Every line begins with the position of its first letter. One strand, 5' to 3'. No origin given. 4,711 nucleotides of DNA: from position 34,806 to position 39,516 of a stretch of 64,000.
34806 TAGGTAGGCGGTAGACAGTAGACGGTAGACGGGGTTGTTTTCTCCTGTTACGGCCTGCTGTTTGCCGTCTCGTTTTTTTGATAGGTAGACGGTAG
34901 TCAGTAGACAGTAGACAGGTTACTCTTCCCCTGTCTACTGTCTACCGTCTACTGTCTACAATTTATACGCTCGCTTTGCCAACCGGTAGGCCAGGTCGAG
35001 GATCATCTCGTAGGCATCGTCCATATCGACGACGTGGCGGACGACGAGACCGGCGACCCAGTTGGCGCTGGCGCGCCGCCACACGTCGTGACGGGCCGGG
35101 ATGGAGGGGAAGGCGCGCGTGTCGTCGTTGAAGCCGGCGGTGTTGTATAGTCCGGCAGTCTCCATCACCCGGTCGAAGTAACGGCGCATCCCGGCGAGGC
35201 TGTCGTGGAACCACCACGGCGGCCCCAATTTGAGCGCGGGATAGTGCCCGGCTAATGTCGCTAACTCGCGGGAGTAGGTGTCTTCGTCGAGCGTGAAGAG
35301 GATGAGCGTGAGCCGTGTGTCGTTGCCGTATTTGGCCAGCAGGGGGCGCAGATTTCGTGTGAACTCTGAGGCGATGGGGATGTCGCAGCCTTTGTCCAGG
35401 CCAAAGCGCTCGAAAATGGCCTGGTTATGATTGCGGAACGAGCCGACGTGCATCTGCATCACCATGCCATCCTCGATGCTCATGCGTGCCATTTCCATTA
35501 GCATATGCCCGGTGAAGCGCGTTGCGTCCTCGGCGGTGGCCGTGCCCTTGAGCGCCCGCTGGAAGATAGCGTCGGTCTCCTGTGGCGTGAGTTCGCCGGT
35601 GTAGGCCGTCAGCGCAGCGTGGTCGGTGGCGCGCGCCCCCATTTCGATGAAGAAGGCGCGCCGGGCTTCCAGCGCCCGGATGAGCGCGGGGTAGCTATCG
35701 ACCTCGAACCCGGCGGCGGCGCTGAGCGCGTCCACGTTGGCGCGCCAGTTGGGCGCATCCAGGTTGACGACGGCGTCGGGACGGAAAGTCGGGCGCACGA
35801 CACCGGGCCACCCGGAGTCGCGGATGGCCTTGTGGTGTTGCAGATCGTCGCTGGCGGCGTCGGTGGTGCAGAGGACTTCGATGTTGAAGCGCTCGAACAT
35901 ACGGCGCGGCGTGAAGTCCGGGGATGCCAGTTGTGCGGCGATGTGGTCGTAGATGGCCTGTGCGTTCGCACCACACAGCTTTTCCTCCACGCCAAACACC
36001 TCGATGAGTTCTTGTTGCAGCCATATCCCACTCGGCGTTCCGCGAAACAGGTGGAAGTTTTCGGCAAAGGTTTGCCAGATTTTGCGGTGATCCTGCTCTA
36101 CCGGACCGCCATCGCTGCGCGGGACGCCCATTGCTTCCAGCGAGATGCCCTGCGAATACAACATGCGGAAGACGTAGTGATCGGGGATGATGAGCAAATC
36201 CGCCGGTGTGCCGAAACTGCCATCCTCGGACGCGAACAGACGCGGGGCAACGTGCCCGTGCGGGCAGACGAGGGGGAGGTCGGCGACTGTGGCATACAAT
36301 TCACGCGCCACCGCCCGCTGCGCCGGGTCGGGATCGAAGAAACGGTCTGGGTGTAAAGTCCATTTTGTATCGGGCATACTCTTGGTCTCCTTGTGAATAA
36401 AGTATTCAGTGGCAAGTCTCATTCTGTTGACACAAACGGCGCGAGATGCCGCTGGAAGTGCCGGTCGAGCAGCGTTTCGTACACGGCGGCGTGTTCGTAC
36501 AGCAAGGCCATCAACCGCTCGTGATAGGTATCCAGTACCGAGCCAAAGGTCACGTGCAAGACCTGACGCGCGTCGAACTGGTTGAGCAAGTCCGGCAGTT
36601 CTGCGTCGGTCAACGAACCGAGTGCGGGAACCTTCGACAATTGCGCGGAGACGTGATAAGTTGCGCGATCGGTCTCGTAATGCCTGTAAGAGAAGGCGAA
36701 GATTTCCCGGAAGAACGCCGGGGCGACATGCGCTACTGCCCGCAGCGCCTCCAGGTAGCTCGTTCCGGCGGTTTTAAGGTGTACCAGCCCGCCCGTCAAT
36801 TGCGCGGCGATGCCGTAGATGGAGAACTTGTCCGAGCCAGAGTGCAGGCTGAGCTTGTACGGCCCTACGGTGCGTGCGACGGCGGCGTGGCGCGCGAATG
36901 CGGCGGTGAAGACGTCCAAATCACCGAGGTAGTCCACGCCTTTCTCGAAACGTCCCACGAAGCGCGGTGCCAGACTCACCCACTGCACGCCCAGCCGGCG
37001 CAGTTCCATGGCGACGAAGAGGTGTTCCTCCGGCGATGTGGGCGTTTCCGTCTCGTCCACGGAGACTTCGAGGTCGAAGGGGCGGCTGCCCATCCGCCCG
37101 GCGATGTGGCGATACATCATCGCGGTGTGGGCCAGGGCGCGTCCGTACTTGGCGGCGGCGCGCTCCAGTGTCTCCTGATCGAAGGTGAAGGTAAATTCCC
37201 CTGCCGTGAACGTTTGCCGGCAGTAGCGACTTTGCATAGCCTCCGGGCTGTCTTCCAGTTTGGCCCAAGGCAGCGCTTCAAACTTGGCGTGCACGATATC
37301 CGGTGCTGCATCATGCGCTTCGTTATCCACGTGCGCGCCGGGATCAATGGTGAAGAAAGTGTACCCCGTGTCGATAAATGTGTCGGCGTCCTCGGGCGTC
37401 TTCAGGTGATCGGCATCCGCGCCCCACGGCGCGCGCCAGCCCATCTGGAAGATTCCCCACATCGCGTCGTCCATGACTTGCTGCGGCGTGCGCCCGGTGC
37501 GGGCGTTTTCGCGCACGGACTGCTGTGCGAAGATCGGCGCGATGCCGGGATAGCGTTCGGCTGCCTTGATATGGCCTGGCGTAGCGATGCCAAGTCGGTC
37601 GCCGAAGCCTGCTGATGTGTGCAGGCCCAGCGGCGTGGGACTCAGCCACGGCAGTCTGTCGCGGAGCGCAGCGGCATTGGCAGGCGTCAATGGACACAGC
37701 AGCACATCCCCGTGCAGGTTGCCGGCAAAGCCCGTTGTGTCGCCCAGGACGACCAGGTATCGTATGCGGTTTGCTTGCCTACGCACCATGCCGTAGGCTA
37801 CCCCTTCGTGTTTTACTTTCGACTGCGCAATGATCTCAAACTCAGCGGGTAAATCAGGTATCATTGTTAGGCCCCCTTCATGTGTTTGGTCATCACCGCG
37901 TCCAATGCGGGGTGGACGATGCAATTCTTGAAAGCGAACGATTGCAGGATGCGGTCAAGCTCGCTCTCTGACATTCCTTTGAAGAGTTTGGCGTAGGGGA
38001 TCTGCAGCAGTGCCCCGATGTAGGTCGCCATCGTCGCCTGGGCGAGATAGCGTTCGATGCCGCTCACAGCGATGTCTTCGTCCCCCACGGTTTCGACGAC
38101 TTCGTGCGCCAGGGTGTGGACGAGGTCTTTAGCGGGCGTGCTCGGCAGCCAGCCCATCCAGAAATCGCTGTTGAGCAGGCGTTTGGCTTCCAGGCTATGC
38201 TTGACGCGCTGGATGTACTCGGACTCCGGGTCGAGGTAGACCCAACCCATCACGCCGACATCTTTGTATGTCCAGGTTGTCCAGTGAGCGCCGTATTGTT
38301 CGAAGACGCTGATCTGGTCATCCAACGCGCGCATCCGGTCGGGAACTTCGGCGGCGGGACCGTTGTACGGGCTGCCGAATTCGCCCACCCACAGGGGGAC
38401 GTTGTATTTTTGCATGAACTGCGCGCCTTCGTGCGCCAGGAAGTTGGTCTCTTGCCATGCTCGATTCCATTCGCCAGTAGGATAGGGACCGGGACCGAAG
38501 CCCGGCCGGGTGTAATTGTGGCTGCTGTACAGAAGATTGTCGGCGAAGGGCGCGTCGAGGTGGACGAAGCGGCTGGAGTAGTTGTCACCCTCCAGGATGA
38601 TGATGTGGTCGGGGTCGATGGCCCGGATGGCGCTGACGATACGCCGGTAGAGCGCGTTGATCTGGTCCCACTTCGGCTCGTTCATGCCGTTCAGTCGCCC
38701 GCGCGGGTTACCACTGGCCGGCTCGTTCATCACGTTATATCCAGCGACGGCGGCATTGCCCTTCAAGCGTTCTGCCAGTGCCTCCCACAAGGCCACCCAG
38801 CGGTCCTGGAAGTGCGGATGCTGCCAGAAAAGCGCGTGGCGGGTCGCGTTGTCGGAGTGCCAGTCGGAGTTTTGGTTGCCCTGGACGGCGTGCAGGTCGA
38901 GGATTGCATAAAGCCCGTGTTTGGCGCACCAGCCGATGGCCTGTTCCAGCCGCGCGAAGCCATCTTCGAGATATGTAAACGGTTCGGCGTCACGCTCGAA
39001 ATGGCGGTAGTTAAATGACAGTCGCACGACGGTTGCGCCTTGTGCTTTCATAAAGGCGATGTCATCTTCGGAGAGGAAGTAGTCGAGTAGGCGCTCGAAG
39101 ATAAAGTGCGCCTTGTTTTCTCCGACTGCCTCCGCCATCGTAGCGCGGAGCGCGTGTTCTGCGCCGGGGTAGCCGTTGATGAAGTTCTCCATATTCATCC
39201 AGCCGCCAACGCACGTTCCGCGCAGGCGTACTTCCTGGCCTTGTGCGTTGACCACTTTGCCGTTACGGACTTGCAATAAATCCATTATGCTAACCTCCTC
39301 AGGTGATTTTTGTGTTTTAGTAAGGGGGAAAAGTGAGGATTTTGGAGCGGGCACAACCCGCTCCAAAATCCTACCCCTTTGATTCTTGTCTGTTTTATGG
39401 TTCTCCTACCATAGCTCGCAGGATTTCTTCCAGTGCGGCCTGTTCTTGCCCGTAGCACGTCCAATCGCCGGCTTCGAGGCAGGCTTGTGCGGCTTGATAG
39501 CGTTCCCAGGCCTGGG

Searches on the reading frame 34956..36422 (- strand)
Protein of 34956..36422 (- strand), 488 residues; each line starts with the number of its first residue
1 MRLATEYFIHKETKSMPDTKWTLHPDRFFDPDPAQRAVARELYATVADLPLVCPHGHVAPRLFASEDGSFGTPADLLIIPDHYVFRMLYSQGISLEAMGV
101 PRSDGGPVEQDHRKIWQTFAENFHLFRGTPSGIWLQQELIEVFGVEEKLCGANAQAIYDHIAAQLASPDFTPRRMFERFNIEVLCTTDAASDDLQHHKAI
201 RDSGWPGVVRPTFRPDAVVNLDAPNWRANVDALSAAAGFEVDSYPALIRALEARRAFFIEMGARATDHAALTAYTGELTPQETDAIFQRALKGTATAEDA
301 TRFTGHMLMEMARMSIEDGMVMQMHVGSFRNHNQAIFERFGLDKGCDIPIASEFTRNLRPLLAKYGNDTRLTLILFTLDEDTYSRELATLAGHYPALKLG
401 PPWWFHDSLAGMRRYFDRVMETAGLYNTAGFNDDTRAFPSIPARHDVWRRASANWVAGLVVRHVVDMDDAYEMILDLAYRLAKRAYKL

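Call 14: search_protein_families(library=pfam, proteins=[window:34956-36422:-])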
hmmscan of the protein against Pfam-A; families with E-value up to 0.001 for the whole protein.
window:34956-36422:- (488 aa): 1 family
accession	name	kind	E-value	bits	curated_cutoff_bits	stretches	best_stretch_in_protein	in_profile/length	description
PF02614.20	UxaC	-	1.6e-81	275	25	1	35-484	12-462/464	Glucuronate isomerase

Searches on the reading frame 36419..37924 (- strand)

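Call 14: search_protein_families(library=pfam, proteins=[window:36419-37924:-])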
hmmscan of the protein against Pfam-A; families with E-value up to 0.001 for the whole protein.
window:36419-37924:- (501 aa): 1 family
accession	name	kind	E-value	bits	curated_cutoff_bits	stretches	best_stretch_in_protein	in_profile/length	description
PF16257.11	UxaE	-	4.3e-149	497.7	27.1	1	56-495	23-473/475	tagaturonate epimerase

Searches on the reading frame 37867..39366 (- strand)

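Call 13: search_protein_families(library=ncbifam, proteins=[window:37867-39366:-])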
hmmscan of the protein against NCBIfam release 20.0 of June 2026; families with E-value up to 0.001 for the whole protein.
window:37867-39366:- (499 aa): 1 family
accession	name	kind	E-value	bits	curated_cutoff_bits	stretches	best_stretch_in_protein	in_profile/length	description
NF051847.1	EndGlycCerase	equivalog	5.2e-05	22.1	700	0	194-259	180-246/455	endoglycoceramidase I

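Call 14: search_protein_families(library=pfam, proteins=[window:37867-39366:-])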
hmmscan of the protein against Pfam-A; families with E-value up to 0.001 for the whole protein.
window:37867-39366:- (499 aa): 1 family
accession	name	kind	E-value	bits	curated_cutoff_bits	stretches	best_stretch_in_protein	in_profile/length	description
PF00150.24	Cellulase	-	3.3e-35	122.3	23.5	1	99-369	23-270/272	Cellulase (glycosyl hydrolase family 5)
